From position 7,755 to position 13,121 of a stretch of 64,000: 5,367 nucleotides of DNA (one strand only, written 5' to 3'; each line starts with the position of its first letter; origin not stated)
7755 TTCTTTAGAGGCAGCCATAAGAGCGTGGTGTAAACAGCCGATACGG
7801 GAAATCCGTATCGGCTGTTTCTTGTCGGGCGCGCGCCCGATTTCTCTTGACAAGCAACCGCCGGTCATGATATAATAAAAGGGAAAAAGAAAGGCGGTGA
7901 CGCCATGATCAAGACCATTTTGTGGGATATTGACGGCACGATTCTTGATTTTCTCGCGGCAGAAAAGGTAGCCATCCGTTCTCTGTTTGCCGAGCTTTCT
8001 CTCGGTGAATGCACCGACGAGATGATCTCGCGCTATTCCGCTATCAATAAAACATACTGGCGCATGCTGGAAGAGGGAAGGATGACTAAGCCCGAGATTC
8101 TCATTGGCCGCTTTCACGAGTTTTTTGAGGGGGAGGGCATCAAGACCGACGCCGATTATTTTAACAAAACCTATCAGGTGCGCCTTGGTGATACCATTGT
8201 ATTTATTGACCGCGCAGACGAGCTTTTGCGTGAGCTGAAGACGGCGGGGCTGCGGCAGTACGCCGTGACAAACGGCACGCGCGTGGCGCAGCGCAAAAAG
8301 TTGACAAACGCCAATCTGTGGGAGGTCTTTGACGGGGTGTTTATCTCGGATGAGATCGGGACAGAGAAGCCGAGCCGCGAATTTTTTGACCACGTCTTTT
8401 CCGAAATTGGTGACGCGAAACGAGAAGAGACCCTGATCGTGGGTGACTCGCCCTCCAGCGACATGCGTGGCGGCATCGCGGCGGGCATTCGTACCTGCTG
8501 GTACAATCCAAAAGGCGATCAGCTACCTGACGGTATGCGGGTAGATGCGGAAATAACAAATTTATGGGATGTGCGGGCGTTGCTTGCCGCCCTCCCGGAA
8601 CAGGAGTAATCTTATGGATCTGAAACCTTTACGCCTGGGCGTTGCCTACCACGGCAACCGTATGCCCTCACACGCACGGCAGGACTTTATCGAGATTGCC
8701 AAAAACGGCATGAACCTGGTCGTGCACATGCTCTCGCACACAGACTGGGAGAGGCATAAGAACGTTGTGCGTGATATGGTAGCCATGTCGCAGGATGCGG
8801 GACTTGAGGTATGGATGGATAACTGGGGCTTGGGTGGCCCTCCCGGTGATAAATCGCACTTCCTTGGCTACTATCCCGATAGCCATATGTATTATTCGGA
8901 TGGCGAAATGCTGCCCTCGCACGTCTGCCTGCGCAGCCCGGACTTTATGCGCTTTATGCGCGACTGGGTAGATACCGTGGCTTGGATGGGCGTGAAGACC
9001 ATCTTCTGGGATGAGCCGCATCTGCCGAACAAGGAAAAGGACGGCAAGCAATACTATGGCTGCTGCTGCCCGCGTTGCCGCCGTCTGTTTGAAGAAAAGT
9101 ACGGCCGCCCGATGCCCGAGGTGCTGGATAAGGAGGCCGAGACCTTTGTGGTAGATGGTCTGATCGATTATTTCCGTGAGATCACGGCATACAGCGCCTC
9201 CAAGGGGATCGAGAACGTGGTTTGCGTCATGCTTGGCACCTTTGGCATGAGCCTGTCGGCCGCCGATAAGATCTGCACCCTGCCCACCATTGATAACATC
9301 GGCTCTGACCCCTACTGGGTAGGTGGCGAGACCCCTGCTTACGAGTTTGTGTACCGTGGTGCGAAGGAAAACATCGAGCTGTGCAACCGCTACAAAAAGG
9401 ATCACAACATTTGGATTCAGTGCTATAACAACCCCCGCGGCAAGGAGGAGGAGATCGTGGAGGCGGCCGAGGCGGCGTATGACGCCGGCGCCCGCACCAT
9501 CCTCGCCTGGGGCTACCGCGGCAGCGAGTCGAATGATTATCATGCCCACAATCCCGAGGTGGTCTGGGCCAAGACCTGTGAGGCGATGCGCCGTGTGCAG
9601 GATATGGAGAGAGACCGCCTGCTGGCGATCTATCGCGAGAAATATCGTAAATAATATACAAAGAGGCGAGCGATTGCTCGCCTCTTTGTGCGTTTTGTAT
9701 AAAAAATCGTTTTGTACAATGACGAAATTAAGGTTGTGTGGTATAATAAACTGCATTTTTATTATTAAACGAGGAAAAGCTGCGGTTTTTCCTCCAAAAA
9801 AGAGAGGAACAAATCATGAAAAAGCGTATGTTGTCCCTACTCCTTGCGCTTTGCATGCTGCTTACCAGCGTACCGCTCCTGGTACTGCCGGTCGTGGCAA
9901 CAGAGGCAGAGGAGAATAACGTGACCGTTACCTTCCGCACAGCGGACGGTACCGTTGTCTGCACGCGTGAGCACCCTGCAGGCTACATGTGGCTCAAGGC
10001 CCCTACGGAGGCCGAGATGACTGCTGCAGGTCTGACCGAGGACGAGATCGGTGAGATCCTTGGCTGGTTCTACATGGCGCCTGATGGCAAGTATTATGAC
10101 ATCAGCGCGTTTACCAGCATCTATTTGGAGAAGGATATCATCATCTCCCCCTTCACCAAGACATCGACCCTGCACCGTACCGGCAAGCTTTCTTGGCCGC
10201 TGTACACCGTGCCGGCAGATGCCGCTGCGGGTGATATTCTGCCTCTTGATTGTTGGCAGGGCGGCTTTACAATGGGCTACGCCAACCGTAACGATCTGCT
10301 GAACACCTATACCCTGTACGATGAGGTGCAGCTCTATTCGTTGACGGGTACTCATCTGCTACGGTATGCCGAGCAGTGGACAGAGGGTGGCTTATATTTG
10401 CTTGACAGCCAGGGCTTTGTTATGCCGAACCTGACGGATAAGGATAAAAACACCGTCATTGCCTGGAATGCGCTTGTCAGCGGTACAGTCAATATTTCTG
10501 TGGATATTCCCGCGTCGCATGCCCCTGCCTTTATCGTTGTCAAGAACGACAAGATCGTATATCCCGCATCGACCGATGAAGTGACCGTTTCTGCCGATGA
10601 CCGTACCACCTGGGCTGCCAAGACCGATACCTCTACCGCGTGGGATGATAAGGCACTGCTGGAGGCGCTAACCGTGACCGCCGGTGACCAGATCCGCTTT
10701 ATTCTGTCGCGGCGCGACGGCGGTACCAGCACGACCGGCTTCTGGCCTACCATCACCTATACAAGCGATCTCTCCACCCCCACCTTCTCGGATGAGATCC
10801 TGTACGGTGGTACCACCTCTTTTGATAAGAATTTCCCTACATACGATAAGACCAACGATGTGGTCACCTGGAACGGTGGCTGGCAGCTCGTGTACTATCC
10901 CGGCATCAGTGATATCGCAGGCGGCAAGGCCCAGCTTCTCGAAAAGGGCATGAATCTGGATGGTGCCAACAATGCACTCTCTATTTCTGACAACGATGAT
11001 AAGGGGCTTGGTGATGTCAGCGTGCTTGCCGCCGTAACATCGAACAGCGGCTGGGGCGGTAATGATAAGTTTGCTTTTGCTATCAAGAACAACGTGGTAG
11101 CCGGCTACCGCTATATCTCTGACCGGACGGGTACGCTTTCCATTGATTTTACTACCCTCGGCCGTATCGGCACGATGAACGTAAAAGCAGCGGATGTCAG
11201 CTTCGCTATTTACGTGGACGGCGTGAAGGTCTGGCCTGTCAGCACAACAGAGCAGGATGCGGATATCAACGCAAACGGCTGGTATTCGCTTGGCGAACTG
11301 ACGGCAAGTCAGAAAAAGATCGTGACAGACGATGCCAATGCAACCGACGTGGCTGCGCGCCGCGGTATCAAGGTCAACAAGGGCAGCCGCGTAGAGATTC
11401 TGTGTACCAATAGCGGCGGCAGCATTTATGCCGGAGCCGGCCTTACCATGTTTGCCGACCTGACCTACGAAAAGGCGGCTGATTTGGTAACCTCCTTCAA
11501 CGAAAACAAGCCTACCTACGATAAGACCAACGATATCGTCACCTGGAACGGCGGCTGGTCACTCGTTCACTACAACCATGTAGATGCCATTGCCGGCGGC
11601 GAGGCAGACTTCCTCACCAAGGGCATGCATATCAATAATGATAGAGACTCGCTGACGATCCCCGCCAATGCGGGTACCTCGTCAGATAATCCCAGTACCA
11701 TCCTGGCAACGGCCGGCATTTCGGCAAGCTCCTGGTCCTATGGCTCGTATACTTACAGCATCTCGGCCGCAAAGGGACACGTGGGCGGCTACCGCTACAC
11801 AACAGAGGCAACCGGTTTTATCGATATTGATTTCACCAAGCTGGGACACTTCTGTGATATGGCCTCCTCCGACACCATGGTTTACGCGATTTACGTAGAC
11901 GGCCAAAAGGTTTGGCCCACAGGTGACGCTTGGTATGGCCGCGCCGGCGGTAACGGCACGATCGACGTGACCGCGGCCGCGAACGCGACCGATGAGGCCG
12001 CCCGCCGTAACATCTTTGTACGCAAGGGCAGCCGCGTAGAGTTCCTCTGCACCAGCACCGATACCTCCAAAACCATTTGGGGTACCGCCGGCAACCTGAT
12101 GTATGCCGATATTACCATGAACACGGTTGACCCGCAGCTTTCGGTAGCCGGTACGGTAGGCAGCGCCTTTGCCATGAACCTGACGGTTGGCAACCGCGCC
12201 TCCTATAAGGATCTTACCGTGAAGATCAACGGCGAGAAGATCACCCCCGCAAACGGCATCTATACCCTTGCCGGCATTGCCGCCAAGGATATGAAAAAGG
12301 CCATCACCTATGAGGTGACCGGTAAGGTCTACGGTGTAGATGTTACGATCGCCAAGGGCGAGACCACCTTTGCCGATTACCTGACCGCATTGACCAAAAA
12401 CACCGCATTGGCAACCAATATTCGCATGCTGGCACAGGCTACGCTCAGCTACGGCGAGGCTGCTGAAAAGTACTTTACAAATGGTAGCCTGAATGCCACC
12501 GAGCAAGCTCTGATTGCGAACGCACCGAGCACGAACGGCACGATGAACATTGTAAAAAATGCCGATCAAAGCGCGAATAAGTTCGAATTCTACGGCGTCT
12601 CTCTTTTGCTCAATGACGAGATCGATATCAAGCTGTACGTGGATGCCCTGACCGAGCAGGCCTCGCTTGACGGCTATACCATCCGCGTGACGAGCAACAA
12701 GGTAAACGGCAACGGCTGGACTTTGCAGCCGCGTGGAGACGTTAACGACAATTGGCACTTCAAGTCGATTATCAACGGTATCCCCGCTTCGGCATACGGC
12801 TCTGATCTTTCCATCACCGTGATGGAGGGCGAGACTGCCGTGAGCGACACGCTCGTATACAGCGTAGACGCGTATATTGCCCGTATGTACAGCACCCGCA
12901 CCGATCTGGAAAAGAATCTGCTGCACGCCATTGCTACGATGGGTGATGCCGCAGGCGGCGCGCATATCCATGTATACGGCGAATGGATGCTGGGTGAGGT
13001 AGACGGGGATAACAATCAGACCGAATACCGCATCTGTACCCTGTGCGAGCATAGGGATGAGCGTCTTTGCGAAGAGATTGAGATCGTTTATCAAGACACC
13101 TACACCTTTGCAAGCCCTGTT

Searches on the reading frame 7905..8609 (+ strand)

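Call 25: search_protein_families(library=pfam, proteins=[window:7905-8609:+], max_evalue=0.001)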
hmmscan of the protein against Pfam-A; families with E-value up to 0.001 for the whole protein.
window:7905-8609:+ (234 aa): 4 families
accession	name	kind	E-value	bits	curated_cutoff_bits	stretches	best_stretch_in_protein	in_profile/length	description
PF13419.12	HAD_2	-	1.9e-22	80.7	23.8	1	5-199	1-177/178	Haloacid dehalogenase-like hydrolase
PF00702.32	Hydrolase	-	2.3e-20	74.2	26.4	1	2-194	1-191/191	haloacid dehalogenase-like hydrolase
PF13242.12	Hydrolase_like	-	3.4e-09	36.9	22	1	154-200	3-48/75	HAD-hyrolase-like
PF12710.13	HAD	-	0.00035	21.5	27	1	5-184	1-183/189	haloacid dehalogenase-like hydrolase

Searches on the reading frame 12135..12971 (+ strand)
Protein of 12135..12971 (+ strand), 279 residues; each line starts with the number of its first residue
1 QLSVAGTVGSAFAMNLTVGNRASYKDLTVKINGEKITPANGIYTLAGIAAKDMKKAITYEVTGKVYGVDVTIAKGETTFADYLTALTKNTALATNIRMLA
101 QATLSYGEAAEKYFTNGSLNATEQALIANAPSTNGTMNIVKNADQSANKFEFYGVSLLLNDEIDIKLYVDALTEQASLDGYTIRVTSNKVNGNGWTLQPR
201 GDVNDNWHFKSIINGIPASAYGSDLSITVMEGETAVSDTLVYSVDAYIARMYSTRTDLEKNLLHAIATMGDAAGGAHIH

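Call 77: find_homologous_proteins(query=window:12135-12971:+, max_evalue=0.001)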
Query window:12135-12971:+ (279 aa): 2 proteins with E <= 0.001 among 1574 candidates.
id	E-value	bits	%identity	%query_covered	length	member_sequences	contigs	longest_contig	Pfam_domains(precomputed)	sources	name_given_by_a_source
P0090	2.6e-109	383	67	100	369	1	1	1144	-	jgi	jgi:hypothetical protein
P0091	2.1e-49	187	55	66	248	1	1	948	-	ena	-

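Call 91: predict_structure(alignment_id=A5)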
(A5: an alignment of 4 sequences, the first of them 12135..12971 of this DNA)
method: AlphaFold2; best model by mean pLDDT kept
length: 279 residues; sequences in the alignment: 4
mean_pLDDT: 62.7   pTM: 0.47
mean pLDDT of the five models: 62.7, 59.1, 53.6, 52.9, 51.9
residues with pLDDT >= 90: 0; 70-90: 108; 50-70: 125; < 50: 46
segments of 3 or more residues with pLDDT < 50: 1-13, 46-48, 133-146, 274-279
pLDDT, mean of each block of 10 residues (from residue 1): 30 48 65 66 49 73 78 76 77 65 72 63 70 36 48 61 66 59 81 75 59 66 75 77 60 55 63 39
secondary structure, 60 per line:
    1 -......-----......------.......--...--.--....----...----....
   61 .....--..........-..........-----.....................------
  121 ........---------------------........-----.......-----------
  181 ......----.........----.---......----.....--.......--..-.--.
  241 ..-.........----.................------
elements in order: E2-7 E13-18 E25-31 E34-36 E42-45 E57-65 E68-77 H79-88 H94-114 H121-128 E150-157 E163-169 E181-186 E191-199 E208-213 H218-222 E225-231 E240-242 H244-252 H257-273

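Call 97: fold_search(model_id=the predicted structure, library=pdb)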
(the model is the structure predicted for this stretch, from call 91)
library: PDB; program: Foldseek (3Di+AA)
matches with E <= 10: 1588; with E <= 0.001: 12
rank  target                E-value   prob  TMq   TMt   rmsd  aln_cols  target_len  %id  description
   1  7pcf_E                7.2e-05  0.92  0.18  0.15  19.6       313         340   12  Human methemoglobin bound to Staphylococcus aureus hemophore IsdB (released 2022-04-13)
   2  2y25_A                1.4e-04  0.99  0.22  0.20  17.6       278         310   14  Crystal structure of the myomesin domains My11-My13 (released 2011-12-21)
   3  5v43_A                2.8e-04  0.99  0.22  0.27  19.2       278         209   10  Engineered human IgG Fc domain aglyco801 (released 2017-06-21)
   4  2y23                  5.3e-04  0.98  0.22  0.21  18.4       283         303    8  CRYSTAL STRUCTURE OF THE MYOMESIN DOMAINS MY9-MY11 (released 2011-12-21)
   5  3v95_B                5.6e-04  0.97  0.22  0.27  18.7       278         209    9  Crystal structure of monoclonal human anti-rhesus D Fc and IgG1 t125(yb2/0) in the presence of EDTA (released 2012-02-22)
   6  5w5m_A                6.5e-04  0.97  0.22  0.27  19.0       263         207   10  Crystal structure of human IgG4-Sigma1 Fc fragment (released 2017-09-13)
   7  5v4e_G                8.5e-04  0.96  0.22  0.26  19.1       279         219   11  Engineered human IgG Fc domain glyco801 (Fc801) (released 2017-06-21)
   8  4nqs_B                8.5e-04  0.93  0.21  0.26  19.3       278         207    9  Knob-into-hole IgG Fc (released 2014-03-12)
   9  5w5l_A                9.0e-04  0.96  0.22  0.27  18.9       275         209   10  Crystal structure of human IgG1-Sigma Fc fragment (released 2017-09-13)
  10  4bm7_A                9.0e-04  0.94  0.21  0.26  18.9       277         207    9  Crystal Structure of IgG Fc F241A mutant with native glycosylation (released 2013-07-03)
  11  2kz1_MODEL_1_B        9.5e-04  0.97  0.20  0.27  15.9       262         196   11  Inter-molecular interactions in a 44 kDa interferon-receptor complex detected by asymmetric back-protonation a (released 2010-06-23)
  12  3rbs                  9.5e-04  0.97  0.21  0.27  15.7       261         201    8  Crystal structure of the myomesin domains 10 and 11 (released 2012-03-07)
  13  9n5p_B                1.0e-03  0.97  0.22  0.28  19.4       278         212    9  CRYSTAL STRUCTURE OF HUMAN IGG2 FC FRAGMENT-FC-GAMMA RECEPTOR IIA COMPLEX H131 VARIANT (released 2025-12-03)
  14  4d2n_A                1.0e-03  0.92  0.19  0.24  19.4       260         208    9  Crystal structure of deglycosylated serum-derived human IgG4 Fc (released 2014-07-02)
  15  5v4e_H                1.1e-03  0.96  0.21  0.26  19.4       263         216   11  Engineered human IgG Fc domain glyco801 (Fc801) (released 2017-06-21)
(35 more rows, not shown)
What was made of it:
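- Tried and rejected: Its Foldseek matches are generic tandem-Ig folds (calls 77, 91, 97).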
